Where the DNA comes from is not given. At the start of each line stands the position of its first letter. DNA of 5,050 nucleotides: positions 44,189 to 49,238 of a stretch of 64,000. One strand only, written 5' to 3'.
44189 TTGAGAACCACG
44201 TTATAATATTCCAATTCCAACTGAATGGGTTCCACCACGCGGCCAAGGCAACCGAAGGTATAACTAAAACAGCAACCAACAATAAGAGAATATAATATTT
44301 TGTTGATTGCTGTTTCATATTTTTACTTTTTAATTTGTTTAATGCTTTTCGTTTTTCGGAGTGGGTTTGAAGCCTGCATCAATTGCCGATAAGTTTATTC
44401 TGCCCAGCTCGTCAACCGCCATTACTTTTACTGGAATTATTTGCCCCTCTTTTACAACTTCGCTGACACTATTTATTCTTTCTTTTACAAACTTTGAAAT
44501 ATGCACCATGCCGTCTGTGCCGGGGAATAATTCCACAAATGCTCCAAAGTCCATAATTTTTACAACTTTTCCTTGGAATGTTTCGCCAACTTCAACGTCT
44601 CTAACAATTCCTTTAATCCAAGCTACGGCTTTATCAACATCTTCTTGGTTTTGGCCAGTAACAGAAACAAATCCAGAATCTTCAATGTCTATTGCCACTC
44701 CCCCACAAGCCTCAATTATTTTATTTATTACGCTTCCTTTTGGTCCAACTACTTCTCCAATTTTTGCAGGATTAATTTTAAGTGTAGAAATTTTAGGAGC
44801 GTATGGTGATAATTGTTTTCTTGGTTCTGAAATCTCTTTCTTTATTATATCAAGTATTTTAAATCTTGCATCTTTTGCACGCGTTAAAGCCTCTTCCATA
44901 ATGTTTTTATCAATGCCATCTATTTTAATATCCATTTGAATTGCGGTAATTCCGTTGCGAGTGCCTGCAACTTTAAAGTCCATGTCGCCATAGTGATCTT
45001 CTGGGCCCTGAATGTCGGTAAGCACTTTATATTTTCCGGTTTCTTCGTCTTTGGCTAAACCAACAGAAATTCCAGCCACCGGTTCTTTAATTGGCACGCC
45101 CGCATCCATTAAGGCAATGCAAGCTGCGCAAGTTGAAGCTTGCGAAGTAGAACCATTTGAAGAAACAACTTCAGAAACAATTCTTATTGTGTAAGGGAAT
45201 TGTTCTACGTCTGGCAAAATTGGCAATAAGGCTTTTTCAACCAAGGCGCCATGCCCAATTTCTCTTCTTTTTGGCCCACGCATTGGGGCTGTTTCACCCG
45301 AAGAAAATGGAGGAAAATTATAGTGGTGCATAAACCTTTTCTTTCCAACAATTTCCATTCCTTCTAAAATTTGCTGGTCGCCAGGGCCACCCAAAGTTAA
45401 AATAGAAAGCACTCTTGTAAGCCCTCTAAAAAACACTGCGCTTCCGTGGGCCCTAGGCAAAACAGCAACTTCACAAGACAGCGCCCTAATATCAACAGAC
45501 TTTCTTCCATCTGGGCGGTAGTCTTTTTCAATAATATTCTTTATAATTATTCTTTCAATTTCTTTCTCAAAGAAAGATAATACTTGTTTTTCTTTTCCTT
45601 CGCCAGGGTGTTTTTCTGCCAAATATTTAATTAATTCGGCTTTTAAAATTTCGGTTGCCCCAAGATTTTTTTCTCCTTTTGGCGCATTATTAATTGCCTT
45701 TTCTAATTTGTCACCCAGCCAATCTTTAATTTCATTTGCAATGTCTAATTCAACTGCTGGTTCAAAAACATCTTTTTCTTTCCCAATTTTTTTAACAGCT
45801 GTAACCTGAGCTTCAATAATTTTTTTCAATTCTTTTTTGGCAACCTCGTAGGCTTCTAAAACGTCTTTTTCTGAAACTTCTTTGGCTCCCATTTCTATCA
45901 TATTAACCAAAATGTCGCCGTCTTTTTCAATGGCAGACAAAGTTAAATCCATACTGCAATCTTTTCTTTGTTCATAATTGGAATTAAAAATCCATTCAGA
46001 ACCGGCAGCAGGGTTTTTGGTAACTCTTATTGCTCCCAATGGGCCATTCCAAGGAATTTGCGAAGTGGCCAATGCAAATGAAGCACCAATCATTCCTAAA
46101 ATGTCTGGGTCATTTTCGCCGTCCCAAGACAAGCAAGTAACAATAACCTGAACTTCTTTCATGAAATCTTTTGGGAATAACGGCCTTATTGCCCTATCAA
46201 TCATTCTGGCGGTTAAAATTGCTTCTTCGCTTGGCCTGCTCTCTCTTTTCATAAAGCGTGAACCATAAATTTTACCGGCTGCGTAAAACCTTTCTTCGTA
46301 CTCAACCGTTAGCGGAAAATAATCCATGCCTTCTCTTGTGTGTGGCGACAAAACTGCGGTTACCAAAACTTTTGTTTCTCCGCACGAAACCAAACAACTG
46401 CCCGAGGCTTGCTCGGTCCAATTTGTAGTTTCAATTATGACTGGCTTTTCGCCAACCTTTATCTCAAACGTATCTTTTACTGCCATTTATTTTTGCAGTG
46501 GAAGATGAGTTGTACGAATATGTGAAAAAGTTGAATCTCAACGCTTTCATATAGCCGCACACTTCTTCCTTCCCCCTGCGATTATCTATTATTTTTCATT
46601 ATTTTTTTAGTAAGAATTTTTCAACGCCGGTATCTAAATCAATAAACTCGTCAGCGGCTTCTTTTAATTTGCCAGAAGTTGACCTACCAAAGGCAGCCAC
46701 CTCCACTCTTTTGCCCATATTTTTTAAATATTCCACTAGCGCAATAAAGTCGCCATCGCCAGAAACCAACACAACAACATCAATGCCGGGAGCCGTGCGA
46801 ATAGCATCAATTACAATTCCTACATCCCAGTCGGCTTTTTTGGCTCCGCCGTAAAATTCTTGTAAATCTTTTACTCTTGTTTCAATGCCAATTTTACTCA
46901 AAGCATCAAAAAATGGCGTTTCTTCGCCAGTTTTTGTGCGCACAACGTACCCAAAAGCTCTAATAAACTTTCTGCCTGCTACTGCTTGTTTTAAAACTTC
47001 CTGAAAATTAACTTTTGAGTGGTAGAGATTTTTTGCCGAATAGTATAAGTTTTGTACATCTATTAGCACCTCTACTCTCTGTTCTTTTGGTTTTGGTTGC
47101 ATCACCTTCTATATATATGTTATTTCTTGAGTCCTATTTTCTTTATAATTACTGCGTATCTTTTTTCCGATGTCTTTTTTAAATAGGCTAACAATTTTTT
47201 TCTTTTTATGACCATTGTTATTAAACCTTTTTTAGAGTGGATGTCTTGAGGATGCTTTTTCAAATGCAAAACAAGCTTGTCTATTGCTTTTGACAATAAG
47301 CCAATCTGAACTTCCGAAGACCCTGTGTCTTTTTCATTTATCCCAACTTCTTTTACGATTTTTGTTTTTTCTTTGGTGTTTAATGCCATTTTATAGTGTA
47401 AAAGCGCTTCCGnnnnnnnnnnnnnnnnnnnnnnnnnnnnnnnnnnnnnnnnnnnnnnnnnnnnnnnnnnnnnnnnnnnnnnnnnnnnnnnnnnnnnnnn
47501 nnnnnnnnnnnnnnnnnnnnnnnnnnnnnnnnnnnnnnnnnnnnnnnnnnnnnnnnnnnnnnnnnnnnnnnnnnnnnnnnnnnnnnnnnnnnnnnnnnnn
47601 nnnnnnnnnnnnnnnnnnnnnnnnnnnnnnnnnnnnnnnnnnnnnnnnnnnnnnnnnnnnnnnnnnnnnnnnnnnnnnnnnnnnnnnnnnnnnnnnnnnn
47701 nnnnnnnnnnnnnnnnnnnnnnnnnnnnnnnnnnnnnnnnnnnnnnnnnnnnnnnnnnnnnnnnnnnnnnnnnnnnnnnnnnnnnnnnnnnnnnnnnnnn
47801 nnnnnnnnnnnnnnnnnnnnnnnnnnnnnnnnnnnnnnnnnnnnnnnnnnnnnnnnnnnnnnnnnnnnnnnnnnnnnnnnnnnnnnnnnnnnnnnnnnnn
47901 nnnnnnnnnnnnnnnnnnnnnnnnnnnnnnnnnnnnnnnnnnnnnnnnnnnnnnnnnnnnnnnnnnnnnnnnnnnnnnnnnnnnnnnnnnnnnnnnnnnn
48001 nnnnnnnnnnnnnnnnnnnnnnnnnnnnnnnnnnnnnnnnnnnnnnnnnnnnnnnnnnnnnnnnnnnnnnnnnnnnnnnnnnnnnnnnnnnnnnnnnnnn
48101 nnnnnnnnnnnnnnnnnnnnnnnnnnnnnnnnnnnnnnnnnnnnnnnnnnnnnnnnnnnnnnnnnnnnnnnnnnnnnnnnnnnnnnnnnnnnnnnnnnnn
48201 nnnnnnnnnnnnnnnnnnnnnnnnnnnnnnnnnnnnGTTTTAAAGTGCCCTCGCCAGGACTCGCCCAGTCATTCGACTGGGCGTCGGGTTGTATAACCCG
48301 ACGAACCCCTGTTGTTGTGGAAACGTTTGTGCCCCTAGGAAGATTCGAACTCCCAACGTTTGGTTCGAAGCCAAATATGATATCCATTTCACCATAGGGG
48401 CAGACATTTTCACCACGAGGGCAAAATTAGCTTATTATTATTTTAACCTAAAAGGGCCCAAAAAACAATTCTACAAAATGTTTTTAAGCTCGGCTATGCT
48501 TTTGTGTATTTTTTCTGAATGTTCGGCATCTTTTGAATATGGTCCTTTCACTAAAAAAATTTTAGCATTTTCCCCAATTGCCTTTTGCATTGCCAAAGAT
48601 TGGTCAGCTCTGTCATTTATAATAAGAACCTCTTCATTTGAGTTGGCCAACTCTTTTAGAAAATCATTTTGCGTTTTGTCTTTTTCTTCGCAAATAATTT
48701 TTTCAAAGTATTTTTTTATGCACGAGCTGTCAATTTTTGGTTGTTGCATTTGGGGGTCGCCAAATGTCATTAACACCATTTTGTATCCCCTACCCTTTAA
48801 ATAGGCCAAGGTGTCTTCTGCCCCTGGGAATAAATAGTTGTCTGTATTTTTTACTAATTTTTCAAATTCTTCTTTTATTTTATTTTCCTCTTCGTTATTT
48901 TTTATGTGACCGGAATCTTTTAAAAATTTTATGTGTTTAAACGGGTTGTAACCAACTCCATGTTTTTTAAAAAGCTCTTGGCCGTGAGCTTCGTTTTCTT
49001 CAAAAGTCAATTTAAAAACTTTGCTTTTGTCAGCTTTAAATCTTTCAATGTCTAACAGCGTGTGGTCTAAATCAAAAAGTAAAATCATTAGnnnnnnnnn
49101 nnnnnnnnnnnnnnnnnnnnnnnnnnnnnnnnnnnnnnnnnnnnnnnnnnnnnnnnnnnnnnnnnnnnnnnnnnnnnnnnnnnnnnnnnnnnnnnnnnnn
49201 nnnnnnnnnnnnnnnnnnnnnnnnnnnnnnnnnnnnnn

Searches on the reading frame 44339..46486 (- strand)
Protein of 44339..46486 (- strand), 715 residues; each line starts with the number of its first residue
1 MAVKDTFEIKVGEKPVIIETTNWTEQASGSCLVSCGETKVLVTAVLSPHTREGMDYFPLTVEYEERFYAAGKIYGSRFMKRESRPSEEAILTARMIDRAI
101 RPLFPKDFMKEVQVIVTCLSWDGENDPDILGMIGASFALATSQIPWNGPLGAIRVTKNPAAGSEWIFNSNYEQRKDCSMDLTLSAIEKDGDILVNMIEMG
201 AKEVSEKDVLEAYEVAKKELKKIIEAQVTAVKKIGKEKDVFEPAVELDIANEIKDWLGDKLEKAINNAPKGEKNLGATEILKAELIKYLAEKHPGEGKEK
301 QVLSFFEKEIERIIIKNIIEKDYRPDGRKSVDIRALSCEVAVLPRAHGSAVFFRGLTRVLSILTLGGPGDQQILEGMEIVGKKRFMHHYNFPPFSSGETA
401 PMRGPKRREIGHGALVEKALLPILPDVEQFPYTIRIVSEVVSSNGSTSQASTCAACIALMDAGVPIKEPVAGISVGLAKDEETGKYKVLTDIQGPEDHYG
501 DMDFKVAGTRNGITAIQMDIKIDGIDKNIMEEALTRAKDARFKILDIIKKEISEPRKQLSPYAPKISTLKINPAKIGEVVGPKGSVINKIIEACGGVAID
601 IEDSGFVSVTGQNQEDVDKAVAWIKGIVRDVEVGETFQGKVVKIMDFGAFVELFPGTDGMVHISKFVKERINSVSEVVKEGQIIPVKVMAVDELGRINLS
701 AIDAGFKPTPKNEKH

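Call 12: search_protein_families(library=pfam, proteins=[window:44339-46486:-], max_evalue=0.00001)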
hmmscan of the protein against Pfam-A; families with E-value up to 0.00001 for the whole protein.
window:44339-46486:- (715 aa): 4 families
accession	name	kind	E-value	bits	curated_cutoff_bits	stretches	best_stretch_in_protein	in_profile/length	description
PF01138.27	RNase_PH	-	3e-57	193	25.5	2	14-145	3-130/130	3' exoribonuclease family, domain 1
PF00575.29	S1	-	2.1e-15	57.3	22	1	631-700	2-72/74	S1 RNA binding domain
PF03725.20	RNase_PH_C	-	3.9e-13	49.6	20.8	1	469-539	2-66/67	3' exoribonuclease family, domain 2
PF00013.35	KH_1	-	7.8e-10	38.8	21.5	1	568-625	3-65/66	KH domain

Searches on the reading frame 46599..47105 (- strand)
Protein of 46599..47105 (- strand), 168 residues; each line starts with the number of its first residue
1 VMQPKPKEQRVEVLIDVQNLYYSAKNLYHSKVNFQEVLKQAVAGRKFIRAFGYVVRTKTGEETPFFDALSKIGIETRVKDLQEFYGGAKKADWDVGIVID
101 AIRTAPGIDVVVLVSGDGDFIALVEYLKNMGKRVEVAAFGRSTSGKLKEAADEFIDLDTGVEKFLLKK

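Call 12: search_protein_families(library=pfam, proteins=[window:46599-47105:-], max_evalue=0.00001)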
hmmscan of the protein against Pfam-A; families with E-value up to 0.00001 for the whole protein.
window:46599-47105:- (168 aa): 1 family
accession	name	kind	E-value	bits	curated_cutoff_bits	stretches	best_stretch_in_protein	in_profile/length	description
PF01936.24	NYN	-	2.7e-35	122.5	24.2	1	10-158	1-145/145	NYN domain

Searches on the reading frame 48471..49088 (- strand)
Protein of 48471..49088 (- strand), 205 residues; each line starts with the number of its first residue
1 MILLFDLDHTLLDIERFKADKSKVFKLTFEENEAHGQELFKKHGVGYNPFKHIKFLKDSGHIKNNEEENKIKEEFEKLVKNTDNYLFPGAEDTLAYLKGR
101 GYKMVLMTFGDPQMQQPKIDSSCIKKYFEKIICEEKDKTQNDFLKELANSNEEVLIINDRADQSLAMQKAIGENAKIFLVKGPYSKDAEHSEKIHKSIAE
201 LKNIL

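Call 12: search_protein_families(library=pfam, proteins=[window:48471-49088:-], max_evalue=0.00001)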
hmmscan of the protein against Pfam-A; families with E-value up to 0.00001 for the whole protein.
window:48471-49088:- (205 aa): 3 families
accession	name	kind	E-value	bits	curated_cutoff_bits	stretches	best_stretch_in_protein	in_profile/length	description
PF13419.12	HAD_2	-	1.4e-12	48.5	23.8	1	3-162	1-163/178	Haloacid dehalogenase-like hydrolase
PF00702.32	Hydrolase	-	2.8e-10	41.3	26.4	1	3-162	4-182/191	haloacid dehalogenase-like hydrolase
PF03031.24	NIF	-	7.8e-07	29.4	21.8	0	88-164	41-121/160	NLI interacting factor-like phosphatase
